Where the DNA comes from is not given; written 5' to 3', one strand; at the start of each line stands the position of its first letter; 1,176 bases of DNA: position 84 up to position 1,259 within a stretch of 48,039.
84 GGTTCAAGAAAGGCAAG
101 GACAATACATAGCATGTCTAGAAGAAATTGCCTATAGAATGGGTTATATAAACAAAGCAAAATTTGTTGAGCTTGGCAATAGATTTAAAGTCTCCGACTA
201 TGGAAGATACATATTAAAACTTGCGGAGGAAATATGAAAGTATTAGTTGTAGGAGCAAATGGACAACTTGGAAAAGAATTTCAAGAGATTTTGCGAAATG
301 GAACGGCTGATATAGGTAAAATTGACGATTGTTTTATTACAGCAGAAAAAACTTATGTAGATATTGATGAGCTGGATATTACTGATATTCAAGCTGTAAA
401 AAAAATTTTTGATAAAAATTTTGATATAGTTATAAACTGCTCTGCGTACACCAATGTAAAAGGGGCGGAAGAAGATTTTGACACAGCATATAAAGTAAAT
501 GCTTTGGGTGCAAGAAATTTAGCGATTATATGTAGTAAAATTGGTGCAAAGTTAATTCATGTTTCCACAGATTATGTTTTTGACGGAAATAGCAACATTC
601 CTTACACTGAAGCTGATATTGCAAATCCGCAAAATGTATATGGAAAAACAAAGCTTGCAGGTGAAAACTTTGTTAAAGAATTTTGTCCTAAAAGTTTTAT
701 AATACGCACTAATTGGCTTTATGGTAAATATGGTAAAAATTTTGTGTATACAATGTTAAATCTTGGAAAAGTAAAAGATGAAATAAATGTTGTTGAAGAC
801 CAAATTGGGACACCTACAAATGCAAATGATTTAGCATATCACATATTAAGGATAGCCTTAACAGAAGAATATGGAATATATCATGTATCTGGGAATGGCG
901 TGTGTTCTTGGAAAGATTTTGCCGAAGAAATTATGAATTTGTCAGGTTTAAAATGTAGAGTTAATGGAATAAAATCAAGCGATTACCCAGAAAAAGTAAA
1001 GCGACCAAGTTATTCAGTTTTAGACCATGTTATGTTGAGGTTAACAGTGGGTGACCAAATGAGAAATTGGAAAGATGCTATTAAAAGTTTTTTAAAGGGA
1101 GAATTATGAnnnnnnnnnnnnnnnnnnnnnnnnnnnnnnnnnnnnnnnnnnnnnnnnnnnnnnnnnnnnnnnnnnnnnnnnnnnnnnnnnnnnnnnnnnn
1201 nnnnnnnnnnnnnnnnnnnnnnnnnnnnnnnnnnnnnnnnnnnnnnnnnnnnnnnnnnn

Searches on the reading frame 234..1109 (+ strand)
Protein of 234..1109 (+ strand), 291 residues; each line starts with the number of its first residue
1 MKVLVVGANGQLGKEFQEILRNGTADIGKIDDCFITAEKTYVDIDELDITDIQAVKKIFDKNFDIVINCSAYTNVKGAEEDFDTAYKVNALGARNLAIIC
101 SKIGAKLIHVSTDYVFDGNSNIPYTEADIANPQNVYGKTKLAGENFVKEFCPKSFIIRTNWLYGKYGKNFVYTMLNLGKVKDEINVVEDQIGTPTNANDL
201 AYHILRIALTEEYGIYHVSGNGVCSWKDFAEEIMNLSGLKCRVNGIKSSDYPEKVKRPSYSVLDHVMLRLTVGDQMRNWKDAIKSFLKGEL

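Call 79: find_encoding_contigs(protein=window:234-1109:+, flank=10000, max_places=4)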
Protein window:234-1109:+ (291 aa): 4 contigs read that carry it; 3 places shown.
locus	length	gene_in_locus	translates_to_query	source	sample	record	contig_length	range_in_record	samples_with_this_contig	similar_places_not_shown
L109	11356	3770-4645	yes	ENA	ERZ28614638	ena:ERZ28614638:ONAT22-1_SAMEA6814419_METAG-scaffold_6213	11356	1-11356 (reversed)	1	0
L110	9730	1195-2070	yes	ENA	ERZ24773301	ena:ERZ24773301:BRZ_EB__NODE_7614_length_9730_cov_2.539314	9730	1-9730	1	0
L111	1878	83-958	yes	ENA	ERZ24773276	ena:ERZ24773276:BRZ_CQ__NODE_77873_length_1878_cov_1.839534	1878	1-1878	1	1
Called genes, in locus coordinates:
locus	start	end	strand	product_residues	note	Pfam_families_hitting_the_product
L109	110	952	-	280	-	PF04402:SIMPL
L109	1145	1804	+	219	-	PF00702:Hydrolase (weak), PF13419:HAD_2 (weak)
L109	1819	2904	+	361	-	PF06925:MGDG_synth, PF02350:Epimerase_2, PF00534:Glycos_transf_1, PF04101:Glyco_tran_28_C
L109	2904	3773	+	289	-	PF00483:NTP_transferase, PF12804:NTP_transf_3 (weak)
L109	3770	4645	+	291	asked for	PF01073:3Beta_HSD (weak), PF01370:Epimerase, PF02719:Polysacc_synt_2 (weak), PF04321:RmlD_sub_bind, PF16363:GDP_Man_Dehyd, PF07993:NAD_binding_4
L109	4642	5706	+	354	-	PF01073:3Beta_HSD, PF01370:Epimerase, PF02719:Polysacc_synt_2, PF04321:RmlD_sub_bind, PF07993:NAD_binding_4, PF16363:GDP_Man_Dehyd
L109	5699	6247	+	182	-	PF00908:dTDP_sugar_isom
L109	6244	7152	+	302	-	PF00535:Glycos_transf_2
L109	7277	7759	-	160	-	PF12773:DZR, PF13240:Zn_Ribbon_1 (faint), PF13248:Zn_ribbon_3 (faint)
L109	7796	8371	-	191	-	PF00265:TK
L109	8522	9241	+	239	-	PF13476:AAA_23 (weak), PF00005:ABC_tran, PF02463:SMC_N, PF13555:AAA_29 (weak), PF13304:AAA_21 (faint)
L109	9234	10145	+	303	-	PF01458:SUFBD_core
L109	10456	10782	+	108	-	PF03840:SecG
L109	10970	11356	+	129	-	?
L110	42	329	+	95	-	-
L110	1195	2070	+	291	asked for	PF01073:3Beta_HSD (weak), PF01370:Epimerase, PF02719:Polysacc_synt_2 (weak), PF04321:RmlD_sub_bind, PF16363:GDP_Man_Dehyd, PF07993:NAD_binding_4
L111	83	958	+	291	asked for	PF01073:3Beta_HSD (weak), PF01370:Epimerase, PF02719:Polysacc_synt_2 (weak), PF04321:RmlD_sub_bind, PF16363:GDP_Man_Dehyd, PF07993:NAD_binding_4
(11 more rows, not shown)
